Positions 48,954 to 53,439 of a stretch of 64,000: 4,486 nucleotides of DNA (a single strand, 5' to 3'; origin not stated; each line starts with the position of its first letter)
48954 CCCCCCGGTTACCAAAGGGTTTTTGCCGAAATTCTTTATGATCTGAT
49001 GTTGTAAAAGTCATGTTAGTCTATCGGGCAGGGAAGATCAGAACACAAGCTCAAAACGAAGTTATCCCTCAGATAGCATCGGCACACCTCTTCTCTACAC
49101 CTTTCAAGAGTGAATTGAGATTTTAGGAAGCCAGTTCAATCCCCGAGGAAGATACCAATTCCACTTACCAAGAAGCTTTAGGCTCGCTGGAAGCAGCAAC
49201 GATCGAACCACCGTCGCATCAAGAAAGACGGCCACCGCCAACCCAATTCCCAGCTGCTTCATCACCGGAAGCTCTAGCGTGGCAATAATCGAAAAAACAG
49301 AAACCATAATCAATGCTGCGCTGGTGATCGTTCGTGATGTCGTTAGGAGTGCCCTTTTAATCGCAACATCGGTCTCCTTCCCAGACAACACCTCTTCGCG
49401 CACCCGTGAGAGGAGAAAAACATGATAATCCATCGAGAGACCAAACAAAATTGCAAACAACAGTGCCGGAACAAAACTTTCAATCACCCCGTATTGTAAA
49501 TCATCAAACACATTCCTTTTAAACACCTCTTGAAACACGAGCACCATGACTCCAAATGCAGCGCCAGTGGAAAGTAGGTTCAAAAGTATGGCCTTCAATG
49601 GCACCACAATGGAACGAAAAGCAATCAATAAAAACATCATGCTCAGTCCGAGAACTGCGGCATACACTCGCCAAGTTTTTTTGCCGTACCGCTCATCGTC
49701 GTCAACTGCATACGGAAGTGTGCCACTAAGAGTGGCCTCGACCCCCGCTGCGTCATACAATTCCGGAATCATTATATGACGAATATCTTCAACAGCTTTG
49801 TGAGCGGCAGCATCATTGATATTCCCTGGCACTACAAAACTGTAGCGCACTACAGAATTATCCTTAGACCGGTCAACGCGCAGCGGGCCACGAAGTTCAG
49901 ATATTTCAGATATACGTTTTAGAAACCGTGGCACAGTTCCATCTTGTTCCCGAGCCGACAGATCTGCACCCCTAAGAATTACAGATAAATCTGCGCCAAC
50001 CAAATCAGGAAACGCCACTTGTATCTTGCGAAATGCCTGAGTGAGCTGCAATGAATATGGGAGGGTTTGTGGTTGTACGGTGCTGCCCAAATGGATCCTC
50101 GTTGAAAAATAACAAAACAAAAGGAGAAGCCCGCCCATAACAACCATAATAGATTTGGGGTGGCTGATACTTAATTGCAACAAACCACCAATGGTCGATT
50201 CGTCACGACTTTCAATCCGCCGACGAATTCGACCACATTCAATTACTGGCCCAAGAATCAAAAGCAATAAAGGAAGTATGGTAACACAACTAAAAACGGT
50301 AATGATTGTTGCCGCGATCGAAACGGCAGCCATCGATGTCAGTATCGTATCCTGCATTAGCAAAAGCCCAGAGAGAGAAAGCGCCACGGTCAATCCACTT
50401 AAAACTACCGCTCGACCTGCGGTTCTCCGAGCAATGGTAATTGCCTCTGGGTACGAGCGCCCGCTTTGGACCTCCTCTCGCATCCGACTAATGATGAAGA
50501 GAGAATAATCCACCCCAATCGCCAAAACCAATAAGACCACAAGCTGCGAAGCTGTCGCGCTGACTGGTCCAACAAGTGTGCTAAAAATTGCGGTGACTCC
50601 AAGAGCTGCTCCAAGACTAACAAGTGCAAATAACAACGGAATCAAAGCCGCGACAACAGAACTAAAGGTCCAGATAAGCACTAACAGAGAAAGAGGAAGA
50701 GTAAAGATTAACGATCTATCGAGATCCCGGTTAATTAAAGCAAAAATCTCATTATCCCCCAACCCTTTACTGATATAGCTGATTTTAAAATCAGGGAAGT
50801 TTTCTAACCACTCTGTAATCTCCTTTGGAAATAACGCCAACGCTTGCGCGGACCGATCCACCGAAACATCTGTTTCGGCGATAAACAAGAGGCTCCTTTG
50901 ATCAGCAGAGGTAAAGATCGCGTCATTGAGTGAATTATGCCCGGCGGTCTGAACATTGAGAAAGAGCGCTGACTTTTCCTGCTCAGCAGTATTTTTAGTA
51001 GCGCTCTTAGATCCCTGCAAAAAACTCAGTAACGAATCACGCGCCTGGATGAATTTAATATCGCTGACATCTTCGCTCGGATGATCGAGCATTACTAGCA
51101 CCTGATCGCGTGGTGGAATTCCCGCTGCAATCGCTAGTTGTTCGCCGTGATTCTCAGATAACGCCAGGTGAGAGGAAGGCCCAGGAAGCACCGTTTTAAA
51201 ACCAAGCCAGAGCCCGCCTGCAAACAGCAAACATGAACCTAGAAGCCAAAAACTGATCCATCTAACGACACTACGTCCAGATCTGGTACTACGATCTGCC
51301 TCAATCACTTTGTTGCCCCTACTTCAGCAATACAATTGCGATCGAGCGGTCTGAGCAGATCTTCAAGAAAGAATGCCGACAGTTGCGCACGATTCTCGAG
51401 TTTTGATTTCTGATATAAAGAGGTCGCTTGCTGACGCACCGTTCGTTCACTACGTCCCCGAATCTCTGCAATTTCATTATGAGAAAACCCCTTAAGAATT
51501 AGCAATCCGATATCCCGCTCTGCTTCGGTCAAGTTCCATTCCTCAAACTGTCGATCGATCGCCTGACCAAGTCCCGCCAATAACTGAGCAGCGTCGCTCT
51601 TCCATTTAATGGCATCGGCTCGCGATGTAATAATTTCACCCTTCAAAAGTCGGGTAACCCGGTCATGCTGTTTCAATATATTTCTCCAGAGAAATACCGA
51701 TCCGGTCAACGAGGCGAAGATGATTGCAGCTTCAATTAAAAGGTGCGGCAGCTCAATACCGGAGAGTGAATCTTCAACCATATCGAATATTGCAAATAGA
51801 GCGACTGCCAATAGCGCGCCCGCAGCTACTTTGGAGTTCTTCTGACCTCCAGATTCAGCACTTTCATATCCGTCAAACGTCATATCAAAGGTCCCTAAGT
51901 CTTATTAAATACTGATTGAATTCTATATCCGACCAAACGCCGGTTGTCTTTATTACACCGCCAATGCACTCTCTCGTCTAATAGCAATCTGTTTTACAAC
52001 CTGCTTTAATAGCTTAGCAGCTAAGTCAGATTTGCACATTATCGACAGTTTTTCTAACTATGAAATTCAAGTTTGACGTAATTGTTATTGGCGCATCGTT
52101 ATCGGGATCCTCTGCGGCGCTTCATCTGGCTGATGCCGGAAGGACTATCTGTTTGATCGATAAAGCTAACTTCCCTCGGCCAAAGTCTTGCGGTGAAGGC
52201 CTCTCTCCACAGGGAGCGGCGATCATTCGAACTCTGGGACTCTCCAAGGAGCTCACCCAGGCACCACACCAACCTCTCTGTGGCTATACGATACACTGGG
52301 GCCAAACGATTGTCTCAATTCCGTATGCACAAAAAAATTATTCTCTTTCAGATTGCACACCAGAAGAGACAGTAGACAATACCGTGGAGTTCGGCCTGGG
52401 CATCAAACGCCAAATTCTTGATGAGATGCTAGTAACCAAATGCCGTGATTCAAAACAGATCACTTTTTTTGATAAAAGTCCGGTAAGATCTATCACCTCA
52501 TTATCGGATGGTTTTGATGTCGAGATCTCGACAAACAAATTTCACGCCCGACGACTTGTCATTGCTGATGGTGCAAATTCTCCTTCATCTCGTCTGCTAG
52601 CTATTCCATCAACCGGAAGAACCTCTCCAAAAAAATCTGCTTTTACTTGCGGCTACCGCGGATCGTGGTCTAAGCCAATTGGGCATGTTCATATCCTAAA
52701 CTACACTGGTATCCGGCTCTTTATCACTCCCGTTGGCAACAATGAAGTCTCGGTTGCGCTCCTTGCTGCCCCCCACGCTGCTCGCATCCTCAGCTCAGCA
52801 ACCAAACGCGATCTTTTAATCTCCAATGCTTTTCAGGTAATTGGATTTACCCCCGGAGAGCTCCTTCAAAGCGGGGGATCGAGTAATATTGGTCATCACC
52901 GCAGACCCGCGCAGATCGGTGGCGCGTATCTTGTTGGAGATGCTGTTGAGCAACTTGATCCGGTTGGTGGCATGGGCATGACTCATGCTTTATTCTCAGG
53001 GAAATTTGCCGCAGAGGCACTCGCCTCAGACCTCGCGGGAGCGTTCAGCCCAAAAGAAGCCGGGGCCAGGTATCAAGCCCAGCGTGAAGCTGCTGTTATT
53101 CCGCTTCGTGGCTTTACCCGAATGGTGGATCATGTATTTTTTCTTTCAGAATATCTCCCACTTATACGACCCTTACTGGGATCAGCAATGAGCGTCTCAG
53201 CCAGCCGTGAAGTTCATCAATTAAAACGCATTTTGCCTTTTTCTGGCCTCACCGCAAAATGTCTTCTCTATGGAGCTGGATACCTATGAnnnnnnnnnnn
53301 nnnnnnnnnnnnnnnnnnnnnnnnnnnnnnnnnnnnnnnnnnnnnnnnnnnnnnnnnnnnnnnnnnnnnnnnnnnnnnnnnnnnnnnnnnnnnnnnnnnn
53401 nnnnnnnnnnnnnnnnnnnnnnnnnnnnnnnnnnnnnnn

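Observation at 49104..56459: Phenolic-lipid (alkylresorcinol/alkylpyrone-type) biosynthetic cluster with a dedicated exporter, binder and regulator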

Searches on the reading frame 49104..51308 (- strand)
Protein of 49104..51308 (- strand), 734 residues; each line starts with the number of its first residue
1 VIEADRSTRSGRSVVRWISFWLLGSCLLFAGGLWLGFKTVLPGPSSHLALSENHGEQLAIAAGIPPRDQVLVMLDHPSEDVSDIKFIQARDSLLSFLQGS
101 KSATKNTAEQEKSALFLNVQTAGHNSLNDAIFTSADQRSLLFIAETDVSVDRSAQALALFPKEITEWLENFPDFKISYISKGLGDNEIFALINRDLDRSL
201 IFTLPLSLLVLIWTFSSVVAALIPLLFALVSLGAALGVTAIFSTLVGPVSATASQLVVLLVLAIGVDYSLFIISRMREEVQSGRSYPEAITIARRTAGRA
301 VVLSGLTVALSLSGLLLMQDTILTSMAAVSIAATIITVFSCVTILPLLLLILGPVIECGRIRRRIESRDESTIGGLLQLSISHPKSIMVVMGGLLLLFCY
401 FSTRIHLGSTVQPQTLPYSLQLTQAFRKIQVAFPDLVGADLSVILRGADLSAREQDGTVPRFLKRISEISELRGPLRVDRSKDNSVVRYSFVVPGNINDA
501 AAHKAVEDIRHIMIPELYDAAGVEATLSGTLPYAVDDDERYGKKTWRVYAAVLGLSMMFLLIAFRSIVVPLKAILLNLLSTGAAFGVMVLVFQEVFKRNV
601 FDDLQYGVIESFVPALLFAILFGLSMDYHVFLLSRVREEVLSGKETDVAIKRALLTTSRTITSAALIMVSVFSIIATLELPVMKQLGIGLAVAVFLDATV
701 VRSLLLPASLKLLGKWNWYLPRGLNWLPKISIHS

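Call 3: search_protein_families(library=pfam, proteins=[window:49104-51308:-], max_evalue=0.01)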
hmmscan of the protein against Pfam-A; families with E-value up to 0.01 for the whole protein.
window:49104-51308:- (734 aa): 1 family
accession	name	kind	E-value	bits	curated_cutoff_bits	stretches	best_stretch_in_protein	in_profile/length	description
PF03176.21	MMPL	-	1.5e-73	248.1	20.5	2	479-722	80-311/333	MMPL family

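Call 4: search_protein_families(library=ncbifam, proteins=[window:49104-51308:-], max_evalue=0.01)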
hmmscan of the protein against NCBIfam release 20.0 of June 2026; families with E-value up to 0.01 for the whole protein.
window:49104-51308:- (734 aa): 8 families
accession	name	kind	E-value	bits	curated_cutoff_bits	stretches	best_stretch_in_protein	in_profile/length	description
NF052608.1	TrhMmycExpMmpL3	equivalog_domain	7.9e-60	203.2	1400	2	479-724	506-742/992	trehalose monomycolate exporter MmpL3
TIGR00833.1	actII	subfamily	2.5e-45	155.2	874.7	2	501-719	700-909/910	MMPL family RND transporter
TIGR00921.1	2A067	subfamily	3.5e-32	111.3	351.9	2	181-451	175-454/733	hydrophobe/amphiphile efflux-3 (HAE3) family transporter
TIGR03480.1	HpnN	hypoth_equivalog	4.9e-13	48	751.85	2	186-393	261-457/862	hopanoid biosynthesis associated RND transporter like protein HpnN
NF045600.2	BstA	equivalog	6.5e-10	37.6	1400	1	613-696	340-423/903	sterol transporter cytoplasmic membrane protein BstA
NF011315.0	PRK14726.1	equivalog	0.00031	18.9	1249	0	208-344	388-516/855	protein translocase subunit SecDF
NF052374.1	HopndTporHpnN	equivalog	0.00059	18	1100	1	186-357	264-431/858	hopanoid transporter HpnN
TIGR01129.1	secD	equivalog_domain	0.0084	15.3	244.4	0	621-678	309-366/397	protein translocase subunit SecD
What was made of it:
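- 49104..51308 (-): MMPL-family RND transporter (734 aa), the proposed inner-membrane exporter of the lipid. Domain-level matches to MmpL3, ActII and HAE3 models, all below their cut-offs (calls 3, 4).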

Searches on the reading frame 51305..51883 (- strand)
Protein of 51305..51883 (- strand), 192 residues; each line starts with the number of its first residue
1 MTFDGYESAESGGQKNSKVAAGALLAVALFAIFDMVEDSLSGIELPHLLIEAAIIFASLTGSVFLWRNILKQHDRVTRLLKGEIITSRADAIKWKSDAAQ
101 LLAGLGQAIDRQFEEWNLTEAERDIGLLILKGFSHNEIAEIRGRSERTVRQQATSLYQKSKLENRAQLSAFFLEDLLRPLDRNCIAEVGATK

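Call 3: search_protein_families(library=pfam, proteins=[window:51305-51883:-], max_evalue=0.01)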
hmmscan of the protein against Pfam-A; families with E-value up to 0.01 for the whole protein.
window:51305-51883:- (192 aa): 3 families
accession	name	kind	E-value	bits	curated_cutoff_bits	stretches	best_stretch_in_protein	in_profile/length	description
PF00196.25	GerE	-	2.7e-06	27.3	23.5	1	117-168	2-53/57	Bacterial regulatory proteins, luxR family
PF08281.18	Sigma70_r4_2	-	0.00014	21.8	25.7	1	118-152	11-46/54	Sigma-70, region 4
PF07638.17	Sigma70_ECF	-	0.0017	18.8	21.1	1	93-152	114-171/185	ECF sigma factor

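Call 4: search_protein_families(library=ncbifam, proteins=[window:51305-51883:-], max_evalue=0.01)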
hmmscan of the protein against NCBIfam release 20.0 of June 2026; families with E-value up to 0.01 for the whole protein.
window:51305-51883:- (192 aa): 6 families
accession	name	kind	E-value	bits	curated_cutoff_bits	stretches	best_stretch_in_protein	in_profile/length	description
NF047608.1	LIC13292_fam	subfamily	2.6e-20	73.2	200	1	48-177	38-162/166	LIC13292 family transcriptional regulator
NF007505.1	PRK10100.1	equivalog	0.00018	21.2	250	1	89-168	116-195/204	biofilm master transcriptional regulator CsgD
TIGR02937.1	sigma70-ECF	superfamily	0.0012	18.5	42.9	1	117-159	117-160/165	sigma-70 family RNA polymerase sigma factor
NF052445.1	RespRegMctR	equivalog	0.0022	17.5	300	1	114-175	141-202/205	two-component system response regulator MctR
NF052366.1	photon_PedR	equivalog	0.0063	16.7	120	0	118-172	3-57/74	photosynthetic electron transport-dependent transcriptional regulator PedR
TIGR02999.1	Sig-70_X6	subfamily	0.0094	15.8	126.15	0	67-151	83-169/183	ECF-type sigma factor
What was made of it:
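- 51305..51883 (-): Membrane-anchored GerE/LuxR-type regulator (192 aa). It scores 73 bits against the LIC13292 family model, below the 200 cut-off (call 4).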

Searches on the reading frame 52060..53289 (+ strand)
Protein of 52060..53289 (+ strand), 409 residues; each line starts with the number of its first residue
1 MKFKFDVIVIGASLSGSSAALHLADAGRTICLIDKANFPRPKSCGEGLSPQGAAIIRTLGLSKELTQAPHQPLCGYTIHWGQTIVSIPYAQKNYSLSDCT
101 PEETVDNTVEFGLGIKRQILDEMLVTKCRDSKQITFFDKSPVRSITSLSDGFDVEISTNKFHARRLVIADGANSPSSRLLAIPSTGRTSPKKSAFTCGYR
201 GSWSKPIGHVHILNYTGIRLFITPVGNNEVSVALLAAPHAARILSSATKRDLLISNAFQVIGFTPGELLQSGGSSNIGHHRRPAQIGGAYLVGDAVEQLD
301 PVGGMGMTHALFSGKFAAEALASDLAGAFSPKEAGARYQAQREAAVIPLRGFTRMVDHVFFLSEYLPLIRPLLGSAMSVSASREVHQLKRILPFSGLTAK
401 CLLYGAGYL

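Call 3: search_protein_families(library=pfam, proteins=[window:52060-53289:+], max_evalue=0.01)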
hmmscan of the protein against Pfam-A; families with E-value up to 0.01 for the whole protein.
window:52060-53289:+ (409 aa): 8 families
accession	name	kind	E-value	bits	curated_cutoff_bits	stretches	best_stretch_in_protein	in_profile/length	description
PF01494.25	FAD_binding_3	-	9.5e-15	55.1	22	1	5-342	2-338/349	FAD binding domain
PF01266.30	DAO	-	6.6e-08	32.9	27.9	1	6-39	1-34/353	FAD dependent oxidoreductase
PF03486.20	HI0933_like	-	1.5e-07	31.5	50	0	5-39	1-35/244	HI0933-like protein Rossmann domain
PF13738.12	Pyr_redox_3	-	1.6e-07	31.3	30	0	129-172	91-134/305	Pyridine nucleotide-disulphide oxidoreductase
PF07992.20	Pyr_redox_2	-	1.8e-05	24.7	26.1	1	5-183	1-117/291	Pyridine nucleotide-disulphide oxidoreductase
PF12831.13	FAD_oxidored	-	0.00044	20.1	27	1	6-38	1-33/416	FAD dependent oxidoreductase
PF13450.12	NAD_binding_8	-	0.00052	20.7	21.9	1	9-38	1-30/68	NAD(P)-binding Rossmann-like domain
PF00890.30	FAD_binding_2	-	0.0012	18.5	20.4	1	6-37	1-32/414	FAD binding domain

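Call 4: search_protein_families(library=ncbifam, proteins=[window:52060-53289:+], max_evalue=0.01)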
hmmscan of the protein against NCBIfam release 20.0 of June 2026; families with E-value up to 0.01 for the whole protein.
window:52060-53289:+ (409 aa): 60 families (the best 25 are shown)
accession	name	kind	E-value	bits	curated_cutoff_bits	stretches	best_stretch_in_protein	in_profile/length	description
TIGR02032.1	GG-red-SF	subfamily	2.8e-28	99.4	158.8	1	5-320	1-296/297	geranylgeranyl reductase family protein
NF045655.1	MkRedMenJ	equivalog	1.4e-19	70.3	700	1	2-339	2-333/406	menaquinone reductase MenJ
NF049967.1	QhpG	equivalog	1e-17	64.2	240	1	7-342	1-306/423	flavin-dependent monooxygenase QhpG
NF038174.1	maturase_GoxB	equivalog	2.8e-15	56.2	400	2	6-83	2-78/358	glycine oxidase maturase GoxB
TIGR01988.1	Ubi-OHases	subfamily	6.2e-15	54.9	224.65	1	6-361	1-354/387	ubiquinone biosynthesis hydroxylase, UbiH/UbiF/VisC/COQ6 family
NF033113.0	halo_ClmS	equivalog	2.8e-12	45.9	900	1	6-180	4-173/570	chloramphenicol-biosynthetic FADH2-dependent halogenase CmlS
NF046068.1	AkvoneHdxseDnrF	equivalog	3.4e-11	42.7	650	1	7-188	1-184/439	aklavinone 12-hydroxylase DnrF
NF041160.1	DGGPL_Thplmales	equivalog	6.4e-11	41.8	780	2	272-320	261-309/396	digeranylgeranylglycerophospholipid reductase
NF038171.1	maturase_LodB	equivalog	2e-10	40.3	400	2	292-327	282-317/361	lysine-epsilon-oxidase maturase LodB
TIGR02023.1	BchP-ChlP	subfamily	2.3e-10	40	343.3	1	6-50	2-45/388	geranylgeranyl diphosphate reductase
NF004780.0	PRK06126.1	subfamily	3.5e-10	38.8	445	1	3-189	7-204/552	hypothetical protein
NF004832.0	PRK06184.1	subfamily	4.2e-10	39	476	1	4-193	6-190/506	hypothetical protein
NF046069.1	AkvoneHdxseRdmE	equivalog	9.2e-10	37.9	700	1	7-188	1-185/521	aklavinone 12-hydroxylase RdmE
NF005691.0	PRK07494.1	equivalog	1.7e-09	36.7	459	1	4-344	8-337/404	UbiH/UbiF family hydroxylase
TIGR01984.1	UbiH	equivalog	2.3e-09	36.6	392.2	1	6-313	1-302/382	2-octaprenyl-6-methoxyphenyl hydroxylase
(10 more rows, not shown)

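Call 32: search_solved_structures(query=window:52060-53289:+, max_evalue=0.001)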
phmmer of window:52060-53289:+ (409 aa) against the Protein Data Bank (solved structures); distinct sequences matched with E-value up to 0.001: 28.
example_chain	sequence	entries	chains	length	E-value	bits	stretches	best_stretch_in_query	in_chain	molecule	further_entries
7fco_A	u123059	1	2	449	2.9e-09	39.8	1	4-68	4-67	ChlB4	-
5bva_A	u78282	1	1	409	9.9e-09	38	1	5-119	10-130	flavin-dependent halogenase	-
3oz2_A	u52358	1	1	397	1.4e-08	37.5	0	271-325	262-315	Digeranylgeranylglycerophospholipid reductase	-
5bul_A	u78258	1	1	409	1.9e-08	37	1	5-119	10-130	flavin-dependent halogenase triple mutant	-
3e1t_A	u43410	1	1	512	1.1e-07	34.5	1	5-82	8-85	Halogenase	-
8zop_A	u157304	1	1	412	1.9e-07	33.7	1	4-130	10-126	Halogenase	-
4eip_A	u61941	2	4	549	8.8e-07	31.6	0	4-187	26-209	Putative FAD-monooxygenase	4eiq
5buk_A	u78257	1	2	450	1.2e-06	31.2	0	2-56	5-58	FADH2-dependent halogenase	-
7koe_C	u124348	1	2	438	2.8e-06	29.9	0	1-45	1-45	Electron transfer flavoprotein-quinone oxidoreductase FixC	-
3i3l_A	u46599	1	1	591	3.3e-06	29.7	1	6-159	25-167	Alkylhalidase CmlS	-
2r0c_A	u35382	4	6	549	4.5e-06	29.2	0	4-187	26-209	RebC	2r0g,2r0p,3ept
6c6n_A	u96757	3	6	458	2e-05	27.1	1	6-90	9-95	Squalene monooxygenase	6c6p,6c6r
6sw2_A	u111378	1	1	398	2.6e-05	26.7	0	288-343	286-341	Probable FAD-dependent monooxygenase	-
2x3n_A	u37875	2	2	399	2.6e-05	26.7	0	288-343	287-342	PROBABLE FAD-DEPENDENT MONOOXYGENASE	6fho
4opu_A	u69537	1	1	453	2.9e-05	26.6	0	2-49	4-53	Conserved Archaeal protein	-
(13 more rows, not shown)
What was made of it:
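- Tried and rejected: PDB hits include halogenases (call 32).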
